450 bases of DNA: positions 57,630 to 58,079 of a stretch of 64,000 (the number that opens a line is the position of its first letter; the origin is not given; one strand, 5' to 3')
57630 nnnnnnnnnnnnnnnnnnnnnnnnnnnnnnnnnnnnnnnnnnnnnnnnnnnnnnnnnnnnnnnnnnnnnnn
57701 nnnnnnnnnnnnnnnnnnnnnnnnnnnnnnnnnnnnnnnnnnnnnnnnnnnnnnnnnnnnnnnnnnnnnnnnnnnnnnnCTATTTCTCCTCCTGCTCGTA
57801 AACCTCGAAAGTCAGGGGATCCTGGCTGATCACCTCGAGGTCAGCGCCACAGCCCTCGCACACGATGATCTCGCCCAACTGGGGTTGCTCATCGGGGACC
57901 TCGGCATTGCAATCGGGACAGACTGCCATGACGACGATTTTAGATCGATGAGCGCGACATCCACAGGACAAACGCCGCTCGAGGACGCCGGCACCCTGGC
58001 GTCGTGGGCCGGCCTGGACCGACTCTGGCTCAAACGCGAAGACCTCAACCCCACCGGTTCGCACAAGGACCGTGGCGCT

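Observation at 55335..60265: Orphan LysW-like carrier protein with ATP-grasp, ThrC-like PLP enzyme, MurD-like ligase and NlpC/P60 peptidase: candidate new amino-group-carrier pathway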

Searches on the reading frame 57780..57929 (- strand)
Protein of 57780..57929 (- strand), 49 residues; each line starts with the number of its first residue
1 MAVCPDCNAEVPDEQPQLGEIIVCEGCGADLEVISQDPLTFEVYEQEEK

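Call 3: search_protein_families(library=pfam, proteins=[window:57780-57929:-], max_evalue=0.01)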
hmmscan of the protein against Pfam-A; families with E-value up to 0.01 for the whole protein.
window:57780-57929:- (49 aa): 6 families
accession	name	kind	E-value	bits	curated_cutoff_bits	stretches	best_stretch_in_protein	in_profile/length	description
PF21344.3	Zn_ribbon_LysW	-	1.4e-12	47.5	27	1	3-43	2-43/46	Alpha-aminoadipate carrier protein LysW-like, globular domain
PF08792.16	A2L_zn_ribbon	-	0.00022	21.3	22.9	0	21-37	3-19/33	A2L zinc ribbon domain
PF13240.11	Zn_Ribbon_1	-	0.0029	17.8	25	0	4-15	2-13/23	zinc-ribbon domain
PF22289.1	DmmA-like_C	-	0.0034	17.7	27.4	1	3-33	3-30/44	Dimethylamine monooxygenase subunit DmmA-like, C-terminal domain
PF18439.7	zf_UBZ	-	0.0067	16.5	25.6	0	3-15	4-16/32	Ubiquitin-Binding Zinc Finger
PF08271.17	Zn_Ribbon_TF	-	0.0088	16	29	0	3-33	2-31/43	TFIIB zinc-binding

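Call 4: search_protein_families(library=ncbifam, proteins=[window:57780-57929:-], max_evalue=0.01)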
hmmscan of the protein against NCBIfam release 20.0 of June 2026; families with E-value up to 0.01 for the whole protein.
window:57780-57929:- (49 aa): 2 families
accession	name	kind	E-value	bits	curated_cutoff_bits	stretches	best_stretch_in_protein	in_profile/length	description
TIGR01206.1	lysW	equivalog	6.9e-13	48.3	53.2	1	2-48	3-49/54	lysine biosynthesis protein LysW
NF041070.1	carrier_LysW_Arch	domain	4.5e-07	29.8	75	1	3-46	4-50/57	alpha-aminoadipate/glutamate carrier protein LysW/ArgW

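Call 11: find_homologous_proteins(query=window:57783-57929:-, max_evalue=0.1)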
Query window:57783-57929:- (49 aa): 42 proteins with E <= 0.1 among 42 candidates.
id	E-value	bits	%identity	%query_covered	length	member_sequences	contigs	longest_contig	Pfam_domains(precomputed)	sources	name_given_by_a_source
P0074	3.3e-25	103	100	100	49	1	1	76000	PF21344.4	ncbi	ncbi:MAG: lysine biosynthesis protein LysW [Candidatus Dormibacteria bacterium]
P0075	3.3e-21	91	86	100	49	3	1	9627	PF21344.4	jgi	jgi:lysine biosynthesis protein LysW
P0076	8.0e-20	87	84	100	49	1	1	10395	PF21344.4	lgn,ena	-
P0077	1.5e-19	86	82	100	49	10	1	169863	PF21344.4,PF08271.18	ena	-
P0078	5.3e-19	84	82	100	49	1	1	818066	PF21344.4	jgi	jgi:lysine biosynthesis protein LysW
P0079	1.3e-18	83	80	100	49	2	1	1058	PF21344.4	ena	-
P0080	1.5e-18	83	78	100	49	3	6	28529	PF21344.4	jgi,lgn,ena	-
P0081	3.0e-18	82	80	100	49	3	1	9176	PF21344.4,PF08271.18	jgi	jgi:alpha-aminoadipate/glutamate carrier protein LysW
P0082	7.7e-18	80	76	100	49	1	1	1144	PF21344.4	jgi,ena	-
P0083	9.1e-18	80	76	100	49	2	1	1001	PF21344.4,PF08271.18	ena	-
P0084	1.8e-17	79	78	100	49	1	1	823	PF21344.4,PF08271.18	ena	-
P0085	2.1e-17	79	78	100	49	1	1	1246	PF21344.4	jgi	jgi:lysine biosynthesis protein LysW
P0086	5.4e-17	78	76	100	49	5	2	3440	PF21344.4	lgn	-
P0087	5.5e-17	78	76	100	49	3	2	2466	PF21344.4,PF08271.18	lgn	-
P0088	5.8e-17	78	73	100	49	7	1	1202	PF21344.4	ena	-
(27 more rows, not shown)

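Call 15: search_solved_structures(query=window:57783-57929:-, max_evalue=1, show_alignments=4)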
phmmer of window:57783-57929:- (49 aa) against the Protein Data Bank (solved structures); distinct sequences matched with E-value up to 1: 5.
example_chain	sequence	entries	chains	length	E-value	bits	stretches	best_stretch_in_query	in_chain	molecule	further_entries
3wwl_A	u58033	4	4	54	1e-12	50.4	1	2-47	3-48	Alpha-aminoadipate carrier protein LysW | OrfF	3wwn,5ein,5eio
5k2m_E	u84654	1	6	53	3.9e-07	33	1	1-46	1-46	Probable lysine biosynthesis protein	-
3vpb_E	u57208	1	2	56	0.025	18.1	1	3-36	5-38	Alpha-aminoadipate carrier protein lysW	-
7e3q_A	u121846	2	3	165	0.21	15.3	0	12-46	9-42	tRNA (cytidine(34)-2'-O)-methyltransferase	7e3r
1pft_A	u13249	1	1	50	0.27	14.9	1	2-32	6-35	TFIIB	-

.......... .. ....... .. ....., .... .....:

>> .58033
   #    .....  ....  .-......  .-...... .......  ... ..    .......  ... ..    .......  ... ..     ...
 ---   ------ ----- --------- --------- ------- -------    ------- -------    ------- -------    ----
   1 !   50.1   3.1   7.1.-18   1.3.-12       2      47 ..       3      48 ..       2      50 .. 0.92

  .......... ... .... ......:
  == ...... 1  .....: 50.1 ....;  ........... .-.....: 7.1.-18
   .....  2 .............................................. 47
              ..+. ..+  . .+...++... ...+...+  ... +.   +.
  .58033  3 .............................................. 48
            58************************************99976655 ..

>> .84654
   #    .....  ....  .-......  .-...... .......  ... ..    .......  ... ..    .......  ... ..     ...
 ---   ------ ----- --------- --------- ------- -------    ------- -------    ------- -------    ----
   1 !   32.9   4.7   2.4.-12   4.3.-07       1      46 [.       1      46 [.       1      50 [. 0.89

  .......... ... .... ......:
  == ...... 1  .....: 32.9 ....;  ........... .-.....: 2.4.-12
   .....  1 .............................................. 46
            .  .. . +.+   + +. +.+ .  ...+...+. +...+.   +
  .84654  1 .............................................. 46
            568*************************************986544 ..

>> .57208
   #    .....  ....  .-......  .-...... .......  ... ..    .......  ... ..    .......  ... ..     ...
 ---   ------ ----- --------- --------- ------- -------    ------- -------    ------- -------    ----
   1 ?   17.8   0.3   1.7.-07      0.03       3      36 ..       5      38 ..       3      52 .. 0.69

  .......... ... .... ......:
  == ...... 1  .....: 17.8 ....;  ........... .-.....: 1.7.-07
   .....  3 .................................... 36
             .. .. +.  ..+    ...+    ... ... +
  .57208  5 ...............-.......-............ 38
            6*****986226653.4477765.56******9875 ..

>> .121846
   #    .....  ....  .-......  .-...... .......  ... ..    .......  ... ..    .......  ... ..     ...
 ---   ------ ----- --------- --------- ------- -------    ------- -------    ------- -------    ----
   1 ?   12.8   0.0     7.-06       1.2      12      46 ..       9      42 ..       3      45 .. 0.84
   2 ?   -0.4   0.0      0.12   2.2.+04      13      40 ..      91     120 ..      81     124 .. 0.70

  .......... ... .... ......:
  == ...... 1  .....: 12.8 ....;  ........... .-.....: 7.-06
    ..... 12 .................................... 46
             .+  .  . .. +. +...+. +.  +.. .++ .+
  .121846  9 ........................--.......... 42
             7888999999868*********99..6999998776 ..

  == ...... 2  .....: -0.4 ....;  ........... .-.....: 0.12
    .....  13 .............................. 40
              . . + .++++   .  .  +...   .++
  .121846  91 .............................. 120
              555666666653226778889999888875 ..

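Call 71: search_protein_representatives(alignment_id=A4)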
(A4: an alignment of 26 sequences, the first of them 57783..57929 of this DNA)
Query: 26 sequences, 49 profile positions. Proteins with E-value up to 0.001 (for the whole library): 873; up to 1e-10: 16; up to 1e-30: 0. The best 150 are listed.
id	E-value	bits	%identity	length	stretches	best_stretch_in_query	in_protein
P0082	3.0e-25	103.9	-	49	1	1-49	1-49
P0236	5.2e-21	90.3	-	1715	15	8-45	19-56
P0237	3.2e-20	87.8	-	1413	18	21-33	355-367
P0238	1.7e-16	75.9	-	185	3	1-41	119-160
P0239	9.1e-14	67.1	-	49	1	1-49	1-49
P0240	2.0e-12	62.8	-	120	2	2-42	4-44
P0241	4.2e-12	61.8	-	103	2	2-47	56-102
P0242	2.0e-11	59.6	-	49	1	1-49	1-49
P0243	3.8e-11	58.7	-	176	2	4-41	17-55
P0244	4.6e-11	58.5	-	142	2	3-42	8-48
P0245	4.7e-11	58.4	-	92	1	3-49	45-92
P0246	8.4e-11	57.6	-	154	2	2-39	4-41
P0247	8.5e-11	57.6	-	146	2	3-45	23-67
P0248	8.6e-11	57.6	-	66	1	4-49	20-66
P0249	8.9e-11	57.5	-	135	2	3-43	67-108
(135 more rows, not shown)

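Call 76: find_related_loci(query=A6, collection=metagenome_contigs, flank=8000)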
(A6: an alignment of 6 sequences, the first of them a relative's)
Query A6 (49 aa) in metagenome_contigs; peptide patterns used: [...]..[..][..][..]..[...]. (x = any residue, [..] = any of these).
128 stretches matched a pattern; 71 encode a relative of the query (tblastn E <= 1e-3); 71 distinct loci.
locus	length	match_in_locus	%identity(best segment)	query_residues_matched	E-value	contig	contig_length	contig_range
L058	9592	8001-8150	66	1-49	3e-15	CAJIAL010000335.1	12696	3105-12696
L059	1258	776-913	57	4-49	7e-14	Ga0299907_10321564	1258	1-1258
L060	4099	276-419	56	2-49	6e-12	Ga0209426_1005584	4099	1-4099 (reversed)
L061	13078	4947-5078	57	2-43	1e-11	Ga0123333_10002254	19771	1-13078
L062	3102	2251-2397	59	2-49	3e-11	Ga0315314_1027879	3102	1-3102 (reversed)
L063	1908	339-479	51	3-49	5e-11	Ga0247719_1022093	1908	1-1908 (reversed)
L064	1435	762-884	46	3-43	5e-10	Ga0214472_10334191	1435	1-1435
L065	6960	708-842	49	3-47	7e-10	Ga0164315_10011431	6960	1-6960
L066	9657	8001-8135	51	4-47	2e-9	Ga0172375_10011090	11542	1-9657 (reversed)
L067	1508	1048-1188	47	3-48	5e-9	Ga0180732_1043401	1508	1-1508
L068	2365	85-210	48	1-42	5e-9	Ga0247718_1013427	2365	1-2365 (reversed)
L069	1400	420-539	50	2-41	9e-9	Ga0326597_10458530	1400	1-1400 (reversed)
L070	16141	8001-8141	47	2-48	1e-8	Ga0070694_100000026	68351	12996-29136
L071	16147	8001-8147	55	4-49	1e-8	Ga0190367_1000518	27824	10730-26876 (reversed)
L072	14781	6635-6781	48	1-48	1e-8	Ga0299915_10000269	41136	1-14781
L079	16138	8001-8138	43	4-48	5e-8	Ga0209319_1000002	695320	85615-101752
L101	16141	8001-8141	45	3-48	5e-7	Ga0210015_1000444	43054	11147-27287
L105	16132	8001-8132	51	1-43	1e-6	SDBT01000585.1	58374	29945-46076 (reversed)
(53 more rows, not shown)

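Call 80: search_protein_families(library=pfam, proteins=[L079:943-2130:-, L079:2172-3422:-, L079:3776-4858:-, L079:4860-5945:-, L079:5938-7104:-, L079:7109-7927:-, L079:8142-8816:-, L079:8798-9832:-, L079:9864-11192:-, L079:11197-12501:-], max_evalue=0.001)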
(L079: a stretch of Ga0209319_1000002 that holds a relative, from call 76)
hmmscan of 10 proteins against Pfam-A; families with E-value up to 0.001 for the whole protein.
L079:943-2130:- (395 aa): 2 families
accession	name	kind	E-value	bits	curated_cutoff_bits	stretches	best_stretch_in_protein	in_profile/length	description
PF00091.31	Tubulin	-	2.2e-50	172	33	1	13-175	1-189/190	Tubulin/FtsZ family, GTPase domain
PF12327.13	FtsZ_C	-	3.4e-36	123.9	27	1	224-318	1-95/95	FtsZ family, C-terminal domain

L079:2172-3422:- (416 aa): 4 families
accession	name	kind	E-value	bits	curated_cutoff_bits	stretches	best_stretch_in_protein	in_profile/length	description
PF14450.12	FtsA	-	8.3e-31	107.4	31.8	2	207-376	1-127/127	Cell division protein FtsA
PF02491.25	SHS2_FTSA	-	1.2e-30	106.1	25.4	1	85-161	3-78/79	SHS2 domain inserted in FTSA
PF11104.14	PilM_2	-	1.9e-07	30.8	27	1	191-260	167-236/340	Type IV pilus assembly protein PilM;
PF06723.19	MreB_Mbl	-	3.7e-07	29.7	27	1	175-357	116-307/327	MreB/Mbl protein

L079:3776-4858:- (360 aa): 2 families
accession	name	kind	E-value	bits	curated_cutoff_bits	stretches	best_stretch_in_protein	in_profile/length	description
PF04101.22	Glyco_tran_28_C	-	1.8e-25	90.3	22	1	194-345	2-153/166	Glycosyltransferase family 28 C-terminal domain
PF03033.26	Glyco_transf_28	-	2.3e-17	63.8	26.2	1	8-145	8-138/139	Glycosyltransferase family 28 N-terminal domain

L079:4860-5945:- (361 aa): 1 family
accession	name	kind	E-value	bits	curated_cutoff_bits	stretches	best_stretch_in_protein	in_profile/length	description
PF01098.24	FTSW_RODA_SPOVE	-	3.6e-94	316.1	26.4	1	15-360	5-354/356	Cell cycle protein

L079:5938-7104:- (388 aa): 3 families
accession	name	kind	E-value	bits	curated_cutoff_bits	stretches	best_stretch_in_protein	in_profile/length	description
PF14397.11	ATPgrasp_ST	-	1.4e-08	34.7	31.4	1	113-201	8-99/278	Sugar-transfer associated ATP-grasp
PF14398.11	ATPgrasp_YheCD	-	6e-07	29.4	26.8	1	239-304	165-231/255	YheC/D like ATP-grasp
PF02655.19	ATP-grasp_3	-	1.4e-06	29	23.2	1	125-303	2-160/160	ATP-grasp domain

L079:7109-7927:- (272 aa): 1 family
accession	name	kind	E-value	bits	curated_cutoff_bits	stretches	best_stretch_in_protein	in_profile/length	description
PF00291.31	PALP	-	1.1e-38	133.7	35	1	7-269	20-295/295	Pyridoxal-phosphate dependent enzyme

L079:8142-8816:- (224 aa): 0 families

L079:8798-9832:- (344 aa): 1 family
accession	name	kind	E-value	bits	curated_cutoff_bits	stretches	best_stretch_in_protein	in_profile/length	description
PF00953.26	Glycos_transf_4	-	1.2e-29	103.8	27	1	103-269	4-159/160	Glycosyl transferase family 4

L079:9864-11192:- (442 aa): 1 family
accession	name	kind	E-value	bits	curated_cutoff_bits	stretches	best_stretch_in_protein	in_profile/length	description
PF00275.25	EPSP_synthase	-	8.5e-73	245.9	22.8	1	6-430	1-417/417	EPSP synthase (3-phosphoshikimate 1-carboxyvinyltransferase)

L079:11197-12501:- (434 aa): 3 families
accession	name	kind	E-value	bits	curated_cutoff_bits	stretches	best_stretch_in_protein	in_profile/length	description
PF08245.18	Mur_ligase_M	-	1e-09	39.1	24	1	107-229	1-133/200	Mur ligase middle domain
PF01225.30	Mur_ligase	-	4.6e-07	30.5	21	1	2-100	1-92/95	Mur ligase family, catalytic domain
PF02875.26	Mur_ligase_C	-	1.2e-06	29.8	28.4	1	286-415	1-127/127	Mur ligase, glutamate ligase domain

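Call 81: search_protein_families(library=pfam, proteins=[L079:12498-13103:-, L079:13100-14419:-, L079:14467-16119:-, L072:3237-4328:-, L072:6786-7547:-, L072:7445-8476:-, L072:8486-9727:-, L072:10418-11743:-, L072:11740-12636:-, L072:12636-13970:-], max_evalue=0.001)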
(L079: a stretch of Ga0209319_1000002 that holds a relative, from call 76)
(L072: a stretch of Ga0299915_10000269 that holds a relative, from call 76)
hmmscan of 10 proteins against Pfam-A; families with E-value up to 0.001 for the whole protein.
L079:12498-13103:- (201 aa): 1 family
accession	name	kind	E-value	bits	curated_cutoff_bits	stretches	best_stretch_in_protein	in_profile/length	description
PF04377.21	ATE_C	-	3.8e-07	31.2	25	1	103-171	35-103/122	Arginine-tRNA-protein transferase, C terminus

L079:13100-14419:- (439 aa): 2 families
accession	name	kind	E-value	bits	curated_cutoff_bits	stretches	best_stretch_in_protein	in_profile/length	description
PF08245.18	Mur_ligase_M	-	2.9e-37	129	24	1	41-234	1-198/200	Mur ligase middle domain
PF02875.26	Mur_ligase_C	-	8.3e-25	88.5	28.4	1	258-409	1-127/127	Mur ligase, glutamate ligase domain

L079:14467-16119:- (550 aa): 3 families
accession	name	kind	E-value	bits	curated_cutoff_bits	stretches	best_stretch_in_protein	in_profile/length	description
PF00905.27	Transpeptidase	-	2.7e-59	201.3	22.1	1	245-542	1-297/299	Penicillin binding protein transpeptidase domain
PF03717.20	PBP_dimer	-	9.1e-18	65.7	24.4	1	49-200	2-175/180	Penicillin-binding Protein dimerisation domain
PF13354.11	Beta-lactamase2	-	0.00062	19.6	22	0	282-489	20-191/214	Beta-lactamase enzyme family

L072:3237-4328:- (363 aa): 1 family
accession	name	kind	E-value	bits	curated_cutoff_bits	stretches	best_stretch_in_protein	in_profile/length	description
PF01098.24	FTSW_RODA_SPOVE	-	9.1e-102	341.1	26.4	1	15-359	4-354/356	Cell cycle protein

L072:6786-7547:- (253 aa): 0 families

L072:7445-8476:- (343 aa): 1 family
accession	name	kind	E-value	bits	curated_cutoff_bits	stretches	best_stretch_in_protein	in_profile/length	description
PF00953.26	Glycos_transf_4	-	5.3e-32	111.5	27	1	101-267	3-158/160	Glycosyl transferase family 4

L072:8486-9727:- (413 aa): 2 families
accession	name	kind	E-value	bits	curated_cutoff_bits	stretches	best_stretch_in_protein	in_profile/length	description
PF08245.18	Mur_ligase_M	-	2e-34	119.8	24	1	33-224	1-199/200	Mur ligase middle domain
PF02875.26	Mur_ligase_C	-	5.3e-15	56.8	28.4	1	247-373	1-126/127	Mur ligase, glutamate ligase domain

L072:10418-11743:- (441 aa): 1 family
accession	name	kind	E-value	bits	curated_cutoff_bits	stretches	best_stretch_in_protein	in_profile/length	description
PF00275.25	EPSP_synthase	-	1.5e-79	268.1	22.8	1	8-428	2-416/417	EPSP synthase (3-phosphoshikimate 1-carboxyvinyltransferase)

L072:11740-12636:- (298 aa): 2 families
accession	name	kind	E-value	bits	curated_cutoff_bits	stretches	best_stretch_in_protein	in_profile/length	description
PF02873.21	MurB_C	-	6.1e-33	113.4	27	1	198-295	1-99/99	UDP-N-acetylenolpyruvoylglucosamine reductase, C-terminal domain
PF01565.28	FAD_binding_4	-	1.2e-21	77.3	26.4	1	36-163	2-138/139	FAD binding domain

L072:12636-13970:- (444 aa): 3 families
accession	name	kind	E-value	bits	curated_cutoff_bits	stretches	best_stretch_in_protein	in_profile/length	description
PF01225.30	Mur_ligase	-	9e-15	55.3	21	1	4-105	1-91/95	Mur ligase family, catalytic domain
PF08245.18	Mur_ligase_M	-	2.2e-11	44.5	24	1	114-245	2-145/200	Mur ligase middle domain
PF02875.26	Mur_ligase_C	-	3.6e-09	38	28.4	1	294-426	1-127/127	Mur ligase, glutamate ligase domain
